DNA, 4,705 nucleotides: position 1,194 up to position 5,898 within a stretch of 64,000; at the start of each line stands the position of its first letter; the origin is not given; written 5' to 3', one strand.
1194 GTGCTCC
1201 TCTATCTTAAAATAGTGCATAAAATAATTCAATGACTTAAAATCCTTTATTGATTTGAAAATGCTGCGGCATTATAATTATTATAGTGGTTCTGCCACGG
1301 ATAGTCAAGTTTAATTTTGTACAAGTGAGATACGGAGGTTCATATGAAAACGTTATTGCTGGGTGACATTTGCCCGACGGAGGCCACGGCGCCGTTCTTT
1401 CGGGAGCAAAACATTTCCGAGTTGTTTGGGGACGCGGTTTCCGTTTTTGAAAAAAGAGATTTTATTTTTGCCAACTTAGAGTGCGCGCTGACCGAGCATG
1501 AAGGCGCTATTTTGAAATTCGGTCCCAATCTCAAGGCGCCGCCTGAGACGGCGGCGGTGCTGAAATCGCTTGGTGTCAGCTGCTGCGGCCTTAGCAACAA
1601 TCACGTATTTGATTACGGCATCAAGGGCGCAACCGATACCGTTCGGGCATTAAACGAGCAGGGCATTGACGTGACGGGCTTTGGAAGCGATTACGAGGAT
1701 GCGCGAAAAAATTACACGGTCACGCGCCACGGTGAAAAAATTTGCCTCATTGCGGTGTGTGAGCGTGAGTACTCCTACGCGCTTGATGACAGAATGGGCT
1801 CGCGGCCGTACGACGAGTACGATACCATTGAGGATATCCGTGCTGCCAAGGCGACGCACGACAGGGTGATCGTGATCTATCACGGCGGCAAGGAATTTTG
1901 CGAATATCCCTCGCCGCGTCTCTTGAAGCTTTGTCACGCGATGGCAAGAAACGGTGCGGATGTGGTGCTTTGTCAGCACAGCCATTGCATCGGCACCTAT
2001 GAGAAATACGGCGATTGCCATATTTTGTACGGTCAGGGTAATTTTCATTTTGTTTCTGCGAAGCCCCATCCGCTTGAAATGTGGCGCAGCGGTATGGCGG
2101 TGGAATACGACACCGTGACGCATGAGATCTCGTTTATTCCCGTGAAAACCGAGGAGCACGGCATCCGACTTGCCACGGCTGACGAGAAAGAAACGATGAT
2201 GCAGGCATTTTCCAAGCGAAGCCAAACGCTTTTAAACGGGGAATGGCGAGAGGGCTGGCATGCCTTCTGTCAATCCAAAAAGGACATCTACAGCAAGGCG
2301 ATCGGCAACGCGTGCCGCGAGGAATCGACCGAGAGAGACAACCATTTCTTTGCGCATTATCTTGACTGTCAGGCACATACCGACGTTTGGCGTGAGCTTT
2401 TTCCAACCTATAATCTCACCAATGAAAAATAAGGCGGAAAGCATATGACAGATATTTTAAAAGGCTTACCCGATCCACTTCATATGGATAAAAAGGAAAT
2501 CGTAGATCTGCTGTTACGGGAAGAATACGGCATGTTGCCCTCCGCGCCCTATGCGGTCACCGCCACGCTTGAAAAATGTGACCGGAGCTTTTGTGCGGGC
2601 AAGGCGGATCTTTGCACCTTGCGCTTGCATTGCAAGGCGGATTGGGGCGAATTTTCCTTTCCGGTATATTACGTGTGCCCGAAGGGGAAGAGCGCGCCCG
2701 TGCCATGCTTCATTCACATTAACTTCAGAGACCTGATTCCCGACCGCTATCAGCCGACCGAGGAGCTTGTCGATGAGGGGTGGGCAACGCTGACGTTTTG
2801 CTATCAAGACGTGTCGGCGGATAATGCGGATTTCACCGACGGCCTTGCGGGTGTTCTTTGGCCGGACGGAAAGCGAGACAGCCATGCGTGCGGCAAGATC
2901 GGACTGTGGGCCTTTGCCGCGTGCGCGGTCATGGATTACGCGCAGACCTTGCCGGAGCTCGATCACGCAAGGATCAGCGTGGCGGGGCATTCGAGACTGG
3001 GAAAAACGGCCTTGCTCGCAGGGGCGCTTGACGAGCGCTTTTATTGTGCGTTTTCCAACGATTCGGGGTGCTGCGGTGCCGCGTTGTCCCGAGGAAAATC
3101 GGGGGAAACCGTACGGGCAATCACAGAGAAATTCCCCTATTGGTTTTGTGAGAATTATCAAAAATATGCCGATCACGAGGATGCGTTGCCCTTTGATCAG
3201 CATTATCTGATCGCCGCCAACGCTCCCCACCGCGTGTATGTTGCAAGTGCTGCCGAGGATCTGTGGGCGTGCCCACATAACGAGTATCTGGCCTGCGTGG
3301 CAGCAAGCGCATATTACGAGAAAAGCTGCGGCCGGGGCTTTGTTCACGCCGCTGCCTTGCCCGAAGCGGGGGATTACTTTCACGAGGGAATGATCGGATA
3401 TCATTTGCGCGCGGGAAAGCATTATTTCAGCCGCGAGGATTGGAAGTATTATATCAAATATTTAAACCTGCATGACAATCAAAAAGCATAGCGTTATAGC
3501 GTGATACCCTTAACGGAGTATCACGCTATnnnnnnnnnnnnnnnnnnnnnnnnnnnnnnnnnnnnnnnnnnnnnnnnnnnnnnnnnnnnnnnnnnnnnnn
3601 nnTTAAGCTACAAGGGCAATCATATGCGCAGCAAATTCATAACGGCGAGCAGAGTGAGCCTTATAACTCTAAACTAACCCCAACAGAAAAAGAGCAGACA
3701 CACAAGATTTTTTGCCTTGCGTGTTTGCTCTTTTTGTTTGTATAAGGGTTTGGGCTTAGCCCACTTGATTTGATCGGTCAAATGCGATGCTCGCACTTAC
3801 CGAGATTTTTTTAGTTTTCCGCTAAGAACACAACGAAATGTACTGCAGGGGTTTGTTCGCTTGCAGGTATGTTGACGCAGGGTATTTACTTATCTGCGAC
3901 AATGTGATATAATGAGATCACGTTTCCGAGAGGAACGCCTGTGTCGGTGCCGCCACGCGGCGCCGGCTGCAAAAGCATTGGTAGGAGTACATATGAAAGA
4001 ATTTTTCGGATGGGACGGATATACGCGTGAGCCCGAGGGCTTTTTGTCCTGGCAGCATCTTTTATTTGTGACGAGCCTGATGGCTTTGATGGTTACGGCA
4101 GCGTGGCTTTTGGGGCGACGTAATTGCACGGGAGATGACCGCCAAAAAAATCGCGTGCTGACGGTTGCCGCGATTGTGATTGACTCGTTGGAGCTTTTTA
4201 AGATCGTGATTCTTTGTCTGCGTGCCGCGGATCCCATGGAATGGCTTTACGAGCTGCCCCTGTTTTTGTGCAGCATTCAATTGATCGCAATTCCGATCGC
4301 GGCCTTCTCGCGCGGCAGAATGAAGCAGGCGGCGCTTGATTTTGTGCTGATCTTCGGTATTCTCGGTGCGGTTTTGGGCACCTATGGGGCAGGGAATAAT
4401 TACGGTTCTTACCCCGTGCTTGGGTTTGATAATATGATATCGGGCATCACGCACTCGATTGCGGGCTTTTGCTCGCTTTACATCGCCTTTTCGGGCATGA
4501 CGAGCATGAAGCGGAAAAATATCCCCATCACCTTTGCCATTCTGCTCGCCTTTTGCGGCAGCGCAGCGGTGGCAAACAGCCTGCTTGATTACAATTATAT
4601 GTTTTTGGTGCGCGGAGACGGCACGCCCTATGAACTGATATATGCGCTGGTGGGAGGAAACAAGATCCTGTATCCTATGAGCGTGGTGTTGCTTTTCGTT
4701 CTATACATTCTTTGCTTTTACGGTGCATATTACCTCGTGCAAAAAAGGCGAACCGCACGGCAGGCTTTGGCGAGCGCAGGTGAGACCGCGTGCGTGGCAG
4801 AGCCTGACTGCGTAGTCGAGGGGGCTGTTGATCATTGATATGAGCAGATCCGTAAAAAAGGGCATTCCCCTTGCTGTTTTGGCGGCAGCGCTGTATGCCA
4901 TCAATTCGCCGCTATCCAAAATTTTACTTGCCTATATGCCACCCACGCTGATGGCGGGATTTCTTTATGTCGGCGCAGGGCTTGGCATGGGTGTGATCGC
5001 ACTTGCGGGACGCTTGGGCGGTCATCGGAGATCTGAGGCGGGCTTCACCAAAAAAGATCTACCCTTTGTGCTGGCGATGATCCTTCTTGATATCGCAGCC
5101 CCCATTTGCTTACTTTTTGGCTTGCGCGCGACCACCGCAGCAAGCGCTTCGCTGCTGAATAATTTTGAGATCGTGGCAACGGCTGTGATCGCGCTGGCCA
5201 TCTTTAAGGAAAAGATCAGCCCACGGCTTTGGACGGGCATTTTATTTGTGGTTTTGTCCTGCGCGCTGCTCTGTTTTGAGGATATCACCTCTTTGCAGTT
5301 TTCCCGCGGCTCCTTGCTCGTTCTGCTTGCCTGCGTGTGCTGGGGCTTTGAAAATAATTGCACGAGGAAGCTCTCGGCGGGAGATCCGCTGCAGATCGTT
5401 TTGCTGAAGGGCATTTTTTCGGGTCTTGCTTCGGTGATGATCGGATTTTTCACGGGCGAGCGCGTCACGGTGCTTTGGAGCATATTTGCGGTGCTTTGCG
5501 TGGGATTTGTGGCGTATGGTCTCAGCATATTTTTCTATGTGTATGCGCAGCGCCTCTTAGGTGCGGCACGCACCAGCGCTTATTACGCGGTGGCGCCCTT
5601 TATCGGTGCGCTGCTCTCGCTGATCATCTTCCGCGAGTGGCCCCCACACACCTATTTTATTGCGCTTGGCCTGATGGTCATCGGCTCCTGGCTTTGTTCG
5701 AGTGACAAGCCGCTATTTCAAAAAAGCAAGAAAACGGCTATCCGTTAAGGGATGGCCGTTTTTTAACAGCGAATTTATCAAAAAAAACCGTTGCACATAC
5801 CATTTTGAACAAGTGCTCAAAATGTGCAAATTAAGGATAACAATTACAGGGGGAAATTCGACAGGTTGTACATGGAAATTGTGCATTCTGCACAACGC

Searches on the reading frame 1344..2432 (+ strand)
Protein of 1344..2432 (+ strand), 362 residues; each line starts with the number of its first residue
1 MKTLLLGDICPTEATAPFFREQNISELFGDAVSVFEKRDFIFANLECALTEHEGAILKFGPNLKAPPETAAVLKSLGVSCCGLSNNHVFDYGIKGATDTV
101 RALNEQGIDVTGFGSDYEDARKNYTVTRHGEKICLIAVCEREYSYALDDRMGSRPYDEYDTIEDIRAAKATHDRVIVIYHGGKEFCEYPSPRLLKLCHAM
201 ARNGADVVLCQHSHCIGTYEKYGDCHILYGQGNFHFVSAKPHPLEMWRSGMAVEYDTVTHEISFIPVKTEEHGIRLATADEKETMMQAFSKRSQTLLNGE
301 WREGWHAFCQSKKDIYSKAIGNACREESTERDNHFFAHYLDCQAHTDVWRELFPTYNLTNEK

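Call 25: search_protein_families(library=pfam, proteins=[window:1344-2432:+], max_evalue=0.00001)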
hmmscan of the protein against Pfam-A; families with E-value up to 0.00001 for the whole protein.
window:1344-2432:+ (362 aa): 1 family
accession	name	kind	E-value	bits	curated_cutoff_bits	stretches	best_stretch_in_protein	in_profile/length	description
PF09587.15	PGA_cap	-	2.7e-54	184.8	27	1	4-236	3-253/255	Bacterial capsule synthesis protein PGA_cap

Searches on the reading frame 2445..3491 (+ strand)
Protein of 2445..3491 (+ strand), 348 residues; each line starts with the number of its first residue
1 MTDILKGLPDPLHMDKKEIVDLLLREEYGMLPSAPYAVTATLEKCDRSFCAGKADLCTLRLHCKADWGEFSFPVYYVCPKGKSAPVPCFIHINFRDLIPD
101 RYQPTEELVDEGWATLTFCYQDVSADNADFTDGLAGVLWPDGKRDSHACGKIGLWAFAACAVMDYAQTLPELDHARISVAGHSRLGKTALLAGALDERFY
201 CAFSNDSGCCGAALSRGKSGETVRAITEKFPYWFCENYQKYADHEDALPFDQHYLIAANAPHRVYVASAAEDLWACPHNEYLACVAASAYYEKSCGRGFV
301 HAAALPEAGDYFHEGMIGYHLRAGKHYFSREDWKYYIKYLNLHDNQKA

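Call 25: search_protein_families(library=pfam, proteins=[window:2445-3491:+], max_evalue=0.00001)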
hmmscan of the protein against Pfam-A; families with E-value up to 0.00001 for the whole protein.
window:2445-3491:+ (348 aa): 1 family
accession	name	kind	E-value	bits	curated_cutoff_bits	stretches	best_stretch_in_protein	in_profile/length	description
PF22244.2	GCE_fung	-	2.1e-25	90.4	27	1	70-292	10-228/231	Glucuronyl esterase, fungi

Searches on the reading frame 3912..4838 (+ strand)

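Call 25: search_protein_families(library=pfam, proteins=[window:3912-4838:+], max_evalue=0.00001)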
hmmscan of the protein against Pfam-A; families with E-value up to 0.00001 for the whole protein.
window:3912-4838:+ (308 aa): 1 family
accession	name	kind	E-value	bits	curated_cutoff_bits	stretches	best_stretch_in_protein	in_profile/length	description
PF14808.11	TMEM164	-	9.8e-19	68.2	25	1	44-267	1-214/217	TMEM164 family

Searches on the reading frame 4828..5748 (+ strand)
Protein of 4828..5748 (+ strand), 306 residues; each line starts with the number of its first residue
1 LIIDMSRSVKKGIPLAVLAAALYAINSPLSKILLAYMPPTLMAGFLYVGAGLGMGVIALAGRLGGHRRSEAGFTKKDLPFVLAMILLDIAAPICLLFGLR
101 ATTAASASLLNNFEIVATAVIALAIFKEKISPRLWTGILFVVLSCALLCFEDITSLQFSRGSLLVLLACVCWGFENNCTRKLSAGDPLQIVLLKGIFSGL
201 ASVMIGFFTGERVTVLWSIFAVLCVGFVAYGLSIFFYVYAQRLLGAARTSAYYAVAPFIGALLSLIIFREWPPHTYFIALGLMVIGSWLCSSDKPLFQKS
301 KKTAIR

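Call 25: search_protein_families(library=pfam, proteins=[window:4828-5748:+], max_evalue=0.00001)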
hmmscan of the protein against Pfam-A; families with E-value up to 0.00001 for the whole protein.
window:4828-5748:+ (306 aa): 1 family
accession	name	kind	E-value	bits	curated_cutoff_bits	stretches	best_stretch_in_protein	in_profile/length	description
PF00892.27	EamA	-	4.1e-33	115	28.2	2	11-148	2-133/135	EamA-like transporter family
